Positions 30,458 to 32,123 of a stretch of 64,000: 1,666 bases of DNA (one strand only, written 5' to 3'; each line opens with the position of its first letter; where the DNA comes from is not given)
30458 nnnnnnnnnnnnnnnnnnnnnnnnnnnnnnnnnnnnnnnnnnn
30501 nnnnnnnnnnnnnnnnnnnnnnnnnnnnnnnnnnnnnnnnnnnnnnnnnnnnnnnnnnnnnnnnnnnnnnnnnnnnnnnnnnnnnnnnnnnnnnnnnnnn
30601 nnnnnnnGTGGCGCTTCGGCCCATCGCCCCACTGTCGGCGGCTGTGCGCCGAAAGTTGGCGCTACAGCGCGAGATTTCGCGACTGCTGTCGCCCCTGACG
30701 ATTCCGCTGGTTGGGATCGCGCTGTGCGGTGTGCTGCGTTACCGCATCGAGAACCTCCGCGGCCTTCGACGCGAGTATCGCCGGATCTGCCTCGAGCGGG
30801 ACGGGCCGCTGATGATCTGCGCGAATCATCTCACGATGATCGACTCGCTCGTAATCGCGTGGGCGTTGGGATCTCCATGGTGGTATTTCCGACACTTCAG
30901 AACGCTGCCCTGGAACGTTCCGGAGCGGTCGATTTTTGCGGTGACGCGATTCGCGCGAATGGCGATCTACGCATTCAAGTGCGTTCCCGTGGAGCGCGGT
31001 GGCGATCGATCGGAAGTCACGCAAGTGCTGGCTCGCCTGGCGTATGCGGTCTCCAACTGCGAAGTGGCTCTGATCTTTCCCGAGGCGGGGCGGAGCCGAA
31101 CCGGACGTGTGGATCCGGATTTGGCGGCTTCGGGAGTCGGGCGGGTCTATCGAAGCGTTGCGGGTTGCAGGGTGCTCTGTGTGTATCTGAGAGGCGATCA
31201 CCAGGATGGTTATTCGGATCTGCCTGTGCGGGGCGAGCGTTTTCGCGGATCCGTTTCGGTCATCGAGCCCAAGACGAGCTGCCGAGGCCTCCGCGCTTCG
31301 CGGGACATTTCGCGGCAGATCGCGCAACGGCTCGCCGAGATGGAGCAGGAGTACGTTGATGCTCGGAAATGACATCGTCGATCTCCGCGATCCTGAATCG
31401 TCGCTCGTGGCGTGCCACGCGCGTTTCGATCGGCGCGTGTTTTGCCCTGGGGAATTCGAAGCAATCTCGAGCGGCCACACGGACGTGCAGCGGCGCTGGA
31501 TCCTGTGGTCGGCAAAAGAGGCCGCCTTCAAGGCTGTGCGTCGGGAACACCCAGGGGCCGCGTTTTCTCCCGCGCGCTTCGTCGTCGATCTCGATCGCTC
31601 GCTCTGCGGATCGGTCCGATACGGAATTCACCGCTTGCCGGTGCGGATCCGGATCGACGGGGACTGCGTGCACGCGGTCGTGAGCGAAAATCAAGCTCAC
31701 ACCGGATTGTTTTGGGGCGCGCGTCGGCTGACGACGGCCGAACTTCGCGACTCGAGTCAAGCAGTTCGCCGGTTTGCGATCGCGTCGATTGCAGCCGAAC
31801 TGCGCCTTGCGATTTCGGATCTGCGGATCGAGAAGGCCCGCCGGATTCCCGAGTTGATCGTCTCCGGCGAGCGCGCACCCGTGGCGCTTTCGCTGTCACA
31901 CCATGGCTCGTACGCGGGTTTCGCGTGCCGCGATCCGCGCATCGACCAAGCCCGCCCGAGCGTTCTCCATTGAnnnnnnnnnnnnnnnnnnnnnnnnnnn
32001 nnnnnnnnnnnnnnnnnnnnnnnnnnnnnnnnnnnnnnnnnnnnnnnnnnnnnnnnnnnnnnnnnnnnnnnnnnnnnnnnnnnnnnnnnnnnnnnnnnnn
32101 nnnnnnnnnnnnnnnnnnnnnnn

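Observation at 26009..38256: Self-contained, translationally coupled type II FAS-like operon with its own ACP, PPTase, acyltransferase, giant carboxylase and TetR regulator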

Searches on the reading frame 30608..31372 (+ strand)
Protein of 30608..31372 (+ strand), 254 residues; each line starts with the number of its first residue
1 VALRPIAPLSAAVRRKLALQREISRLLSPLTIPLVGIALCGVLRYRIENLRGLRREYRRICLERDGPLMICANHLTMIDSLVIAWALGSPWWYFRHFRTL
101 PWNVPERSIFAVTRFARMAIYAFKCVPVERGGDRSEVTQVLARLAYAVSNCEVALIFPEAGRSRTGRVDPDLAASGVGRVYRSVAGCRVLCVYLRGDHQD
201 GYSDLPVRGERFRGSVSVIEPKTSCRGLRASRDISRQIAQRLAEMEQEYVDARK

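Call 3: search_protein_families(library=pfam, proteins=[window:30608-31372:+])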
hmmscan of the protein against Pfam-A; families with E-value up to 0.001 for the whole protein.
window:30608-31372:+ (254 aa): 1 family
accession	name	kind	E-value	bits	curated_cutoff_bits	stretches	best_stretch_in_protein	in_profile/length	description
PF01553.26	Acyltransferase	-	1.1e-10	41.9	23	1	62-171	10-109/132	Acyltransferase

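Call 4: search_protein_families(library=ncbifam, proteins=[window:30608-31372:+], max_evalue=0.01)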
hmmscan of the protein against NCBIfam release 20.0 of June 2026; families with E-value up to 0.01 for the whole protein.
window:30608-31372:+ (254 aa): 2 families
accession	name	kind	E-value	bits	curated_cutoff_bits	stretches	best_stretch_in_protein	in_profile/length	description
NF006386.0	PRK08633.1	equivalog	2e-07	29.1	1221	1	64-198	439-555/1147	acyl-[ACP]--phospholipid O-acyltransferase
TIGR00530.1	AGP_acyltrn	subfamily_domain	0.0071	16.1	102.95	0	63-168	13-106/130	1-acylglycerol-3-phosphate O-acyltransferase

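Call 9: find_homologous_proteins(query=window:30608-31372:+, max_evalue=0.00001)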
Query window:30608-31372:+ (254 aa): 2217 proteins with E <= 0.00001 among 6326 candidates; the best 120 are listed.
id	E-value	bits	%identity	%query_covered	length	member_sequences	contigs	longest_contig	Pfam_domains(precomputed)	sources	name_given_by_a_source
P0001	5.6e-165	565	100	100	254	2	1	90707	PF01553.27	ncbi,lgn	-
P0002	1.2e-135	469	81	100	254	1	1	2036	PF01553.27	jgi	jgi:1-acyl-sn-glycerol-3-phosphate acyltransferase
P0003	1.5e-135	468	83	100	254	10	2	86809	PF01553.27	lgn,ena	-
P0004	1.5e-134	465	82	100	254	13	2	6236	PF01553.27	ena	-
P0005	2.3e-133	461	82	100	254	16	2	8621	PF01553.27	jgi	jgi:1-acyl-sn-glycerol-3-phosphate acyltransferase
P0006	4.8e-133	460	80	99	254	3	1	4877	PF01553.27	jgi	jgi:hypothetical protein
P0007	1.0e-131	456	81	100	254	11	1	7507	PF01553.27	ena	-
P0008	1.6e-131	455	80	100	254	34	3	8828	PF01553.27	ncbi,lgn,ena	-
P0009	2.2e-131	455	81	100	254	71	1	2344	PF01553.27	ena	-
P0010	2.2e-131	455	78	100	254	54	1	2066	PF01553.27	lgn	-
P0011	4.0e-131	454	79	100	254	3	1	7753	PF01553.27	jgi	-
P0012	1.1e-130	452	80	100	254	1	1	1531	PF01553.27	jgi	-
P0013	1.3e-130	452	79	100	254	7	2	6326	PF01553.27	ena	-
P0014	2.5e-130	451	80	100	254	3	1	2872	PF01553.27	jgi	-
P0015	3.8e-130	451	80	100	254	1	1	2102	PF01553.27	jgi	jgi:1-acyl-sn-glycerol-3-phosphate acyltransferase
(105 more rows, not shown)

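Call 11: find_related_loci(query=A1, collection=genome_contigs, flank=10000)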
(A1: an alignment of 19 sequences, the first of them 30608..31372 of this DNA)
Query A1 (254 aa) in genome_contigs; peptide patterns used: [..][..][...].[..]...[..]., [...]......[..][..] (x = any residue, [..] = any of these).
539 stretches matched a pattern; 466 encode a relative of the query (tblastn E <= 1e-3); the best 80 are kept; 80 distinct loci.
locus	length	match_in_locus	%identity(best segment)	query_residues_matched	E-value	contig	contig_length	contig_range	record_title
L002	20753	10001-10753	82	1-251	4e-137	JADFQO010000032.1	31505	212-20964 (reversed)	MAG: Myxococcales bacterium isolate B7T1B8 B7T1B8_NODE2081, whole genome shotgun sequence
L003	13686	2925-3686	78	1-254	2e-134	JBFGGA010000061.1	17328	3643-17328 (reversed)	MAG: Myxococcota bacterium isolate Mix_sand02.2020.12.G.56 k141_1816734_length_17328_cov_16.0000, whole genome shotgun s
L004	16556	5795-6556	79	1-254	2e-133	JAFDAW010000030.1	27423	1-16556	MAG: Deltaproteobacteria bacterium isolate AB_69_Bin_122 AB_69_Bin_122_scaffold_5433, whole genome shotgun sequence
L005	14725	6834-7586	78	1-251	5e-133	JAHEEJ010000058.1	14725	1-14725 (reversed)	MAG: Deltaproteobacteria bacterium isolate Ww264 NODE_7109_length_14725_cov_6.027869, whole genome shotgun sequence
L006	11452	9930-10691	77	1-254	4e-132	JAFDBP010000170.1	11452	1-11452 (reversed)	MAG: Deltaproteobacteria bacterium isolate MB1D_Bin_1 MB1D_Bin_1_MB1D_0306_000001738756, whole genome shotgun sequence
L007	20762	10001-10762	70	1-254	4e-114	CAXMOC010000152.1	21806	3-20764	MAG: uncultured Opitutales bacterium isolate 07C-BC-St03_bin.23.orig genome assembly, contig: k141_439992, whole genome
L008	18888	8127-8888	62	1-254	4e-105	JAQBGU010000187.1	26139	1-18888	MAG: Deltaproteobacteria bacterium isolate MAG_451_bin-01 451_bin-01_ctg-187, whole genome shotgun sequence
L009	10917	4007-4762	62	1-252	3e-103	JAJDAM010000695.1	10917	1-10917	MAG: Deltaproteobacteria bacterium isolate OFTM229 OFTM229_694, whole genome shotgun sequence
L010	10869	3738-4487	58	5-253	3e-89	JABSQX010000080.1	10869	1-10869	MAG: Myxococcales bacterium isolate DT_71 DT-Myxococcota-3_scaffold_80, whole genome shotgun sequence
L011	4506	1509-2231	57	9-249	2e-87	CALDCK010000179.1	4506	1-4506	MAG: uncultured bacterium isolate N4_Bin_METABAT__21_1 genome assembly, contig: c_000006407978, whole genome shotgun seq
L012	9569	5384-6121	57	9-254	9e-87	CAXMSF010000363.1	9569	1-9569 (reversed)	MAG: uncultured Gammaproteobacteria bacterium isolate 10C-St20-MC-01_bin.21.orig genome assembly, contig: k141_2938519,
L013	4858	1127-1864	57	9-254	1e-86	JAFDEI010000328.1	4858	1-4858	MAG: Deltaproteobacteria bacterium isolate Meg19_46_Bin_116 Meg19_46_Bin_116_scaffold_135509, whole genome shotgun seque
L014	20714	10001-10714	58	14-251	1e-85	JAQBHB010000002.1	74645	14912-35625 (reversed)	MAG: Deltaproteobacteria bacterium isolate MAG_452_bin-13 452_bin-13_ctg-002, whole genome shotgun sequence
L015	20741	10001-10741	54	8-254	8e-85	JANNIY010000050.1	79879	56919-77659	MAG: Deltaproteobacteria bacterium isolate SOY_40_metabat_221 SOY_40_k141_2335108, whole genome shotgun sequence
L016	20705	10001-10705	55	17-251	1e-83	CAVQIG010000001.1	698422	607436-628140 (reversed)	MAG: uncultured delta proteobacterium isolate MFD10007.bin.2.30 genome assembly, contig: contig_12083, whole genome shot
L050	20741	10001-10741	50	9-254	2e-76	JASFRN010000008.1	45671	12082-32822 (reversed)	MAG: Gemmatimonadales bacterium isolate D1103M02metaG_Bin_333 D1103M02metaG_FD_scaffold_41_c1, whole genome shotgun sequ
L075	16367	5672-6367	49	18-249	2e-74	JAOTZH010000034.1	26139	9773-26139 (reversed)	MAG: Gemmatimonadota bacterium isolate 21_Jan_SF_Bin74 21_Jan_SF_Bin74_scaffold_996_c1, whole genome shotgun sequence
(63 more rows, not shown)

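Call 13: find_encoding_contigs(protein=P0001, flank=10000, max_places=3)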
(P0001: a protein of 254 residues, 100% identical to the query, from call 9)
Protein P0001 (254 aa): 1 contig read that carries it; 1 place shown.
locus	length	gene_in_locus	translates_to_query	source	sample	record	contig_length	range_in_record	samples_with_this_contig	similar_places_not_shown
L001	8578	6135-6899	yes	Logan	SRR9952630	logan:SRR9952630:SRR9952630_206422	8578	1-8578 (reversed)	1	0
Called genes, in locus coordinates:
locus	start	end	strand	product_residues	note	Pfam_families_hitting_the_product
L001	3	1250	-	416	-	?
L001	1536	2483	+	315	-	PF00106:adh_short (weak), PF13561:adh_short_C2 (weak), PF00106:adh_short, PF13561:adh_short_C2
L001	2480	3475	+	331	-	PF08545:ACP_syn_III, PF08541:ACP_syn_III_C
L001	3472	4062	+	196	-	PF07977:FabA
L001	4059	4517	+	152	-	PF22817:ApeP-like (weak), PF07977:FabA, PF22818:ApeI-like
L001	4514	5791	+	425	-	PF00109:ketoacyl-synt, PF02801:Ketoacyl-synt_C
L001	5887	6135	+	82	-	PF00550:PP-binding (weak)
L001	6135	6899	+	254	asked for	PF01553:Acyltransferase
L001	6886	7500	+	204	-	PF01648:ACPS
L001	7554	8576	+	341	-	?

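Call 22: search_solved_structures(query=A1, max_evalue=1)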
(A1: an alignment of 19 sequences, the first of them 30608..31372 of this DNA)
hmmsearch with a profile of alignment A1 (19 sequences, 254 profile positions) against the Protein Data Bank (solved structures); distinct sequences matched with E-value up to 1: 2.
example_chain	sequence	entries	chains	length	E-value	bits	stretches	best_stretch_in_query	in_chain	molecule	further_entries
8ov5_M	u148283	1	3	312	0.33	13.3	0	164-193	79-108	Peridinin-chlorophyll a-binding protein 1, chloroplastic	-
1ppr_M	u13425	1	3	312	0.34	13.3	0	164-193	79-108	PERIDININ-CHLOROPHYLL PROTEIN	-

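Call 42: predict_structure(alignment_id=A1)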
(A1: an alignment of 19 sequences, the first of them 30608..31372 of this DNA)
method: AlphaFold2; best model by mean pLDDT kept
length: 254 residues; sequences in the alignment: 19
mean_pLDDT: 80.4   pTM: 0.82
mean pLDDT of the five models: 80.4, 75.4, 68.8, 66.9, 66.1
residues with pLDDT >= 90: 84; 70-90: 116; 50-70: 30; < 50: 24
segments of 3 or more residues with pLDDT < 50: 1-3, 109-112, 130-132, 161-174
pLDDT, mean of each block of 10 residues (from residue 1): 62 90 89 87 91 93 86 76 89 91 65 64 69 67 90 80 40 65 91 88 81 92 88 88 88 79
secondary structure, 60 per line:
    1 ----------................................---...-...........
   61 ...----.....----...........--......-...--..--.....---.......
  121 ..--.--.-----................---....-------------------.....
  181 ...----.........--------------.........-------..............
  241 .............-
elements in order: H11-42 E46-48 H50-63 E68-72 H77-87 H90-95 H107-110 H114-122 H134-149 E153-156 H176-183 E188-196 E211-219 H227-253

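Call 44: fold_search(model_id=the predicted structure, library=pdb)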
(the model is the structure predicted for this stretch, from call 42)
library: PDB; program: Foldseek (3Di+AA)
matches with E <= 10: 609; with E <= 0.001: 3
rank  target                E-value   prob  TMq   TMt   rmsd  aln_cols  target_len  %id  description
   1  8e4y                  6.3e-06  1.00  0.47  0.20   5.0       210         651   15  Cryo-EM structure of human glycerol-3-phosphate acyltransferase 1 (GPAT1) in complex with 2-oxohexadecyl-CoA (released 2022-12-21)
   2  5kym_B                3.2e-05  1.00  0.45  0.49  12.0       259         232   14  Crystal Structure of the 1-acyl-sn-glycerophosphate (LPA) acyltransferase, PlsC, from Thermotoga maritima (released 2017-07-26)
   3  1k30                  9.6e-04  1.00  0.53  0.39   5.3       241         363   14  Crystal Structure Analysis of Squash (Cucurbita moschata) glycerol-3-phosphate (1)-acyltransferase (released 2001-10-31)
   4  7zkq_T                1.1e-03  1.00  0.48  0.36   8.0       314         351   13  Early Pp module assembly intermediate of complex I (released 2022-11-23)
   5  6olk_A                4.1e-02  0.38  0.28  0.23   9.4       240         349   13  CryoEM structure of PilT4 from Geobacter metallireducens without adding nucleotide: C3ocococ conformation (released 2019-11-20)
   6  6gef_B                4.3e-02  0.54  0.33  0.24   8.8       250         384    8  X-ray structure of the Yersinia pseudotuberculosis ATPase DotB (released 2018-05-30)
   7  6olj_A                7.3e-02  0.25  0.27  0.20  10.4       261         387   10  CryoEM structure of PilB from Geobacter metallireducens: C2ccocco conformation (released 2019-11-20)
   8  1p9w                  8.2e-02  0.30  0.28  0.22  10.4       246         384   10  Crystal Structure of Vibrio cholerae putative NTPase EpsE (released 2003-10-14)
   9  6ojy_E                8.7e-02  0.25  0.28  0.22   9.8       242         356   13  Methylated PilT4 from Geobacter metallireducens bound to sulfate: C3ocococ conformation (released 2019-11-20)
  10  5zfr_C                9.3e-02  0.30  0.28  0.21  10.8       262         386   10  Crystal structure of PilB, an extension ATPase motor of Type IV pilus, from Geobacter sulfurreducens (released 2018-09-19)
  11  4ksr_A                1.2e-01  0.25  0.29  0.17   9.9       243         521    9  Crystal Structure of the Vibrio cholerae ATPase GspE Hexamer (released 2013-09-04)
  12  6ojy_A                1.2e-01  0.20  0.27  0.21   9.3       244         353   15  Methylated PilT4 from Geobacter metallireducens bound to sulfate: C3ocococ conformation (released 2019-11-20)
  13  6geb_F                1.3e-01  0.16  0.25  0.20  10.8       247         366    9  X-ray structure of the Legionella pneumophila ATPase DotB (released 2018-05-30)
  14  6ojx_B                1.5e-01  0.21  0.28  0.22   9.8       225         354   11  PilT4 from Geobacter metallireducens bound to ATP (released 2019-11-20)
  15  21jx_A                1.5e-01  0.09  0.18  0.18  14.8       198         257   13  Crystal structure of compound 1 bound to human Nicotinamide N-methyltransferase (released 2026-03-11)
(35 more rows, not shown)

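Call 66: search_protein_families(library=pfam, proteins=[L050:11448-12107:+, L050:11385-12128:-, L050:12114-16625:+, L075:7006-7845:+, L075:7718-10402:-, L075:10855-13206:+], max_evalue=0.0001)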
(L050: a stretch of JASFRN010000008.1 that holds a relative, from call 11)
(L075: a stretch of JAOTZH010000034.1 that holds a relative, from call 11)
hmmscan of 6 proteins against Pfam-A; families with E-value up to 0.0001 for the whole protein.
L050:11448-12107:+ (219 aa): 0 families

L050:11385-12128:- (247 aa): 0 families

L050:12114-16625:+ (1503 aa): 0 families

L075:7006-7845:+ (279 aa): 0 families

L075:7718-10402:- (894 aa): 8 families
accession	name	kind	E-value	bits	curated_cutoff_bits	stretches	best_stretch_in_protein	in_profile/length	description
PF07676.18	PD40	-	7.9e-56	185.4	20.9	4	612-647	2-38/38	WD40-like Beta Propeller Repeat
PF00069.31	Pkinase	-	7.6e-48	163.6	31.7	1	16-232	1-212/263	Protein kinase domain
PF07714.23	PK_Tyr_Ser-Thr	-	2.5e-29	102.8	23.1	1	18-263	3-248/258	Protein tyrosine and serine/threonine kinase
PF00930.27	DPPIV_N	-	1.9e-15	56.9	22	0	385-479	42-138/354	Dipeptidyl peptidase IV (DPP IV) N-terminal region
PF25174.1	Beta-prop_THOC3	-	2.1e-10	40.5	305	0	447-560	53-159/272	THOC3 beta-propeller domain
PF10647.15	Gmad1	-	4.7e-09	36.9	20.5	0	670-880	30-183/251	Lipoprotein LpqB beta-propeller domain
PF01636.29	APH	-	2e-05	24.9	23.2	0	22-130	5-108/239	Phosphotransferase enzyme family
PF25460.1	Beta-prop_Aladin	-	3.7e-05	23.5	171.1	0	670-755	67-151/340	Aladin seven-bladed propeller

L075:10855-13206:+ (783 aa): 1 family
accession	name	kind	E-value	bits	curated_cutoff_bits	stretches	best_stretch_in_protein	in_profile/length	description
PF00141.28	peroxidase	-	9.4e-71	238.8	27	2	134-442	10-236/237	Peroxidase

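Call 72: search_dna_similar(query=window:30608-31372:+, collection=plasmids, mode=protein, max_evalue=1e-10, max_rows=10)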
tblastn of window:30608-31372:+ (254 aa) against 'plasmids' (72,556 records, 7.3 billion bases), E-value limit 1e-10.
No match.

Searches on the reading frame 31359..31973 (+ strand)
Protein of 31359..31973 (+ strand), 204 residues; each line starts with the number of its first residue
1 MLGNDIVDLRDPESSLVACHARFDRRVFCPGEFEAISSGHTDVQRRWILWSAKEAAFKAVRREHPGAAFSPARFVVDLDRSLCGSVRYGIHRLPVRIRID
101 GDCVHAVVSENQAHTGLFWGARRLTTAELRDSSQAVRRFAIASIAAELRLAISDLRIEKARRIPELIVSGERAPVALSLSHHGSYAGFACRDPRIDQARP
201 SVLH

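Call 3: search_protein_families(library=pfam, proteins=[window:31359-31973:+])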
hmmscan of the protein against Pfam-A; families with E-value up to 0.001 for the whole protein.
window:31359-31973:+ (204 aa): 1 family
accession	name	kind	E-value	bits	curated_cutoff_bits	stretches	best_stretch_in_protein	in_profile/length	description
PF01648.25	ACPS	-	6e-10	39.6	25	1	2-87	2-87/111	4'-phosphopantetheinyl transferase superfamily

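Call 4: search_protein_families(library=ncbifam, proteins=[window:31359-31973:+], max_evalue=0.01)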
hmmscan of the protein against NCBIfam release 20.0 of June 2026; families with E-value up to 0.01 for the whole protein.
window:31359-31973:+ (204 aa): 3 families
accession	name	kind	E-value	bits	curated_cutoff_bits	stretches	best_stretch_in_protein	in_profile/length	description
TIGR00556.1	pantethn_trn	domain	2.8e-06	27.4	45.35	1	2-65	5-69/128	phosphopantetheine--protein transferase domain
NF011254.0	PRK14660.1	equivalog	0.00032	20.7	195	1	3-60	6-63/125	holo-[acyl-carrier-protein] synthase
NF011251.0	PRK14657.1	equivalog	0.0036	17.3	165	1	2-60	5-61/123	holo-[acyl-carrier-protein] synthase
